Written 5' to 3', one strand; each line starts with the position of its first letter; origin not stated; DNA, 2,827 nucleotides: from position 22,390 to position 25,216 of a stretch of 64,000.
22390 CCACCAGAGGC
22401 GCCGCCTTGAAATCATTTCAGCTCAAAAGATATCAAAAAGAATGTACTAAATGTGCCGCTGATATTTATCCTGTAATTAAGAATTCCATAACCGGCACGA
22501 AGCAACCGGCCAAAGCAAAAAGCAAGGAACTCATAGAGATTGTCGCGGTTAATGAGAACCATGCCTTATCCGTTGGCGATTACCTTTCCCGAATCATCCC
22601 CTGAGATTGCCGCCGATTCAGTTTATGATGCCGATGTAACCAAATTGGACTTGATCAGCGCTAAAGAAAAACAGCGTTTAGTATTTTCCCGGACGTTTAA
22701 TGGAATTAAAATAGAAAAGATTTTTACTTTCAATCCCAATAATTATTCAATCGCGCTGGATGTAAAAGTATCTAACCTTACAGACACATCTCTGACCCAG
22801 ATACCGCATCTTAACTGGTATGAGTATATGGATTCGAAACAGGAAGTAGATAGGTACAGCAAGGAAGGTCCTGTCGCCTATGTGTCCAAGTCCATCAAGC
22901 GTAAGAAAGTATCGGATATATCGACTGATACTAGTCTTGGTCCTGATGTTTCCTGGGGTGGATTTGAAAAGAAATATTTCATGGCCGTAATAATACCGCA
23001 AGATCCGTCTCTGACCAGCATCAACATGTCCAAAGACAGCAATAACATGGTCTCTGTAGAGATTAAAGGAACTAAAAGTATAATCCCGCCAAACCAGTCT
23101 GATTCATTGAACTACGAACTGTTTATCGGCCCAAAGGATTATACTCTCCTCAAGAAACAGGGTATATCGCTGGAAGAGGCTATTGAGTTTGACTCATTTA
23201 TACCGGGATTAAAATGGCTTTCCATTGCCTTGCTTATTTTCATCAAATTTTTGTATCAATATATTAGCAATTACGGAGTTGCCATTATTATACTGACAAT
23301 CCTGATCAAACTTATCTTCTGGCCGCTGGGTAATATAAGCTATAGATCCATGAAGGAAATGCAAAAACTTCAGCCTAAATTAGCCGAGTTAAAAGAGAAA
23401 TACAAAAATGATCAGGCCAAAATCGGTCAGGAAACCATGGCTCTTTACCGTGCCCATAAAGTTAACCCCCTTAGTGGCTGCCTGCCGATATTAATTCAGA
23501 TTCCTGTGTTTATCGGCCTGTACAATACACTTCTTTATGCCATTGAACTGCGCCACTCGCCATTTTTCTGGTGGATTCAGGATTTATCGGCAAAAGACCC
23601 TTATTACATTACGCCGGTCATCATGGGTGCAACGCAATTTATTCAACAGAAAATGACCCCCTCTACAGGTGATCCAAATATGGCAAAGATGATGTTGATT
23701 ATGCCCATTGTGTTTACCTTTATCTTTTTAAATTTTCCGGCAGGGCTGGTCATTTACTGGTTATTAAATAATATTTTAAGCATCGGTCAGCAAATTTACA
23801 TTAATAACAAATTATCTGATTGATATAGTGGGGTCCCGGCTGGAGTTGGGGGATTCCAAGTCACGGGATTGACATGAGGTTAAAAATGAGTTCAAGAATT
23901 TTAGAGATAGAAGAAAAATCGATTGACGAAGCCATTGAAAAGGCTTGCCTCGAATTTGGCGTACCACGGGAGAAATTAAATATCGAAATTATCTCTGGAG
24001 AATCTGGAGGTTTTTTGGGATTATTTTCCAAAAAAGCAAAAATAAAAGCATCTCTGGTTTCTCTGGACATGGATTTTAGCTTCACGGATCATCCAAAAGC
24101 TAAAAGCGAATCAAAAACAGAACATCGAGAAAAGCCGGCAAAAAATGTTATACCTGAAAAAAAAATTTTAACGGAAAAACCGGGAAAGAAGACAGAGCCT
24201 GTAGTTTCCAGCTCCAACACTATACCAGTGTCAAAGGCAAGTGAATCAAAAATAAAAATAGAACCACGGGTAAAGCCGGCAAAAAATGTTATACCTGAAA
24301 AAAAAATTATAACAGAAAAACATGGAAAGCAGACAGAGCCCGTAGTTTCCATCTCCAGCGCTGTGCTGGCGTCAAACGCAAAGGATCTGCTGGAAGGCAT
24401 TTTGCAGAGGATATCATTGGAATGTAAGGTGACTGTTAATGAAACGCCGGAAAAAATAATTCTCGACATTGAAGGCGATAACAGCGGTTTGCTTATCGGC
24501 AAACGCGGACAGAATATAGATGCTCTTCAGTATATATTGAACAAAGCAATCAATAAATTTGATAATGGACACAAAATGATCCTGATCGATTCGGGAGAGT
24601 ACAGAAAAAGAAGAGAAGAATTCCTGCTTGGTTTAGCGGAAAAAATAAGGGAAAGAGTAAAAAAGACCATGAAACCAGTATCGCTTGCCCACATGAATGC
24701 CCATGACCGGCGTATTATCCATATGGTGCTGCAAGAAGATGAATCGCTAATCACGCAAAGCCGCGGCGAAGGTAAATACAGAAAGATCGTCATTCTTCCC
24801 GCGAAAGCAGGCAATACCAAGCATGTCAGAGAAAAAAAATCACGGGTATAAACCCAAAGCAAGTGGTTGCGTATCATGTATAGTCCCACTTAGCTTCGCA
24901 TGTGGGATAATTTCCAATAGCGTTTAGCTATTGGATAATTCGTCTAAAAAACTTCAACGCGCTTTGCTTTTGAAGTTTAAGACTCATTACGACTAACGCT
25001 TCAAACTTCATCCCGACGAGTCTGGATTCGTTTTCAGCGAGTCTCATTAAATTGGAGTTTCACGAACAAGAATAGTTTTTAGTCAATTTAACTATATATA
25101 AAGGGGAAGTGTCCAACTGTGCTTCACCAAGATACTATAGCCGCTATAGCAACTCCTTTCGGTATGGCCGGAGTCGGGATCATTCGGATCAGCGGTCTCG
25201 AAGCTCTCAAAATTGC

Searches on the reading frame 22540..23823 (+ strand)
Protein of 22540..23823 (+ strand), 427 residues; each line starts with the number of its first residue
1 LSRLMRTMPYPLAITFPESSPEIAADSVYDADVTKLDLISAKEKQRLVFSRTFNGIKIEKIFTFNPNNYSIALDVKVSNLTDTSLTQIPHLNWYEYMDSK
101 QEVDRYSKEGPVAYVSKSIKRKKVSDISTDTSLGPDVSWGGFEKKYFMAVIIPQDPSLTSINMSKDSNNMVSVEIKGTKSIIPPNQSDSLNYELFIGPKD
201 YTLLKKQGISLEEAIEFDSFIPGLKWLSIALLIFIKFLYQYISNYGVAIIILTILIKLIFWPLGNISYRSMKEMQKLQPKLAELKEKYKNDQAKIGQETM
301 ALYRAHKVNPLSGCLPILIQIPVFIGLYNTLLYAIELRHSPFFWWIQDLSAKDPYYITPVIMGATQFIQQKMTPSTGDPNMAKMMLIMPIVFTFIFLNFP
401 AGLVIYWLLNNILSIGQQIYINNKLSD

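Call 11: search_protein_families(library=ncbifam, proteins=[window:22540-23823:+])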
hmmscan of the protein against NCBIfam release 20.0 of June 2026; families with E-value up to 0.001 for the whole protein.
window:22540-23823:+ (427 aa): 23 families
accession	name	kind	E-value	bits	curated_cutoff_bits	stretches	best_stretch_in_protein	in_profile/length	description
NF002352.0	PRK01318.1-3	equivalog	6.8e-115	385.3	447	1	24-425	153-552/562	membrane protein insertase YidC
NF002353.0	PRK01318.1-4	equivalog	1.6e-91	307.7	365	1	67-424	190-575/596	membrane protein insertase YidC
NF002351.0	PRK01318.1-1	equivalog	4.8e-91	306.1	740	1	27-425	129-534/545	membrane protein insertase YidC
NF002357.0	PRK01318.2-4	equivalog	7.3e-90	302.2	479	1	8-425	122-516/532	membrane protein insertase YidC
TIGR03592.1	yidC_oxa1_cterm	subfamily_domain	2.8e-72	242.8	84.3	1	244-422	1-190/191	membrane protein insertase YidC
NF002354.0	PRK01318.2-1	equivalog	1.9e-65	221.4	1094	1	188-425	300-534/548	membrane protein insertase YidC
NF002356.0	PRK01318.2-3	equivalog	7.5e-64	216.2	460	1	16-422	135-572/627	membrane protein insertase YidC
NF002355.0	PRK01318.2-2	equivalog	6.8e-57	193.3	891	1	60-423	190-595/602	membrane protein insertase YidC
NF002803.0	PRK02944.1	equivalog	1.2e-50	172.4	377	1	230-422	43-241/255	YidC family membrane integrase SpoIIIJ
NF002359.0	PRK01318.2-6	equivalog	7.1e-47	160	600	1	59-424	188-580/624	membrane protein insertase YidC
NF002168.0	PRK01001.1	equivalog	2.2e-43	148.7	670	1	228-425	559-778/795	membrane protein insertase YidC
NF002358.0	PRK01318.2-5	equivalog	1.4e-38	133.1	605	1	60-426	157-540/545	membrane protein insertase YidC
NF002350.0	PRK01315.1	equivalog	8.6e-36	123.7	282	2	244-336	41-133/329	membrane protein insertase YidC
TIGR03593.1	yidC_nterm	equivalog_domain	8.8e-30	104.5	58.25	1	24-242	142-362/363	membrane protein insertase YidC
NF002899.0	PRK03449.1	equivalog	2.3e-29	102.7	276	2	245-331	32-118/359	membrane protein insertase YidC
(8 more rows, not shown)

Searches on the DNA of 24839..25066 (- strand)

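Call 96: search_dna_similar(query=window:24839-25066:-, collection=plasmids, mode=distant, max_evalue=0.001, max_rows=10)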
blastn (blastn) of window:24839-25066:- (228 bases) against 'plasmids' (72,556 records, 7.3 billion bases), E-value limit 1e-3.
No match.

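Call 97: search_dna_similar(query=window:24839-25066:-, collection=phages, mode=distant, max_evalue=0.001, max_rows=10)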
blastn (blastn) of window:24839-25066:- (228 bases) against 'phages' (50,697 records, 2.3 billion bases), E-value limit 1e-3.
No match.
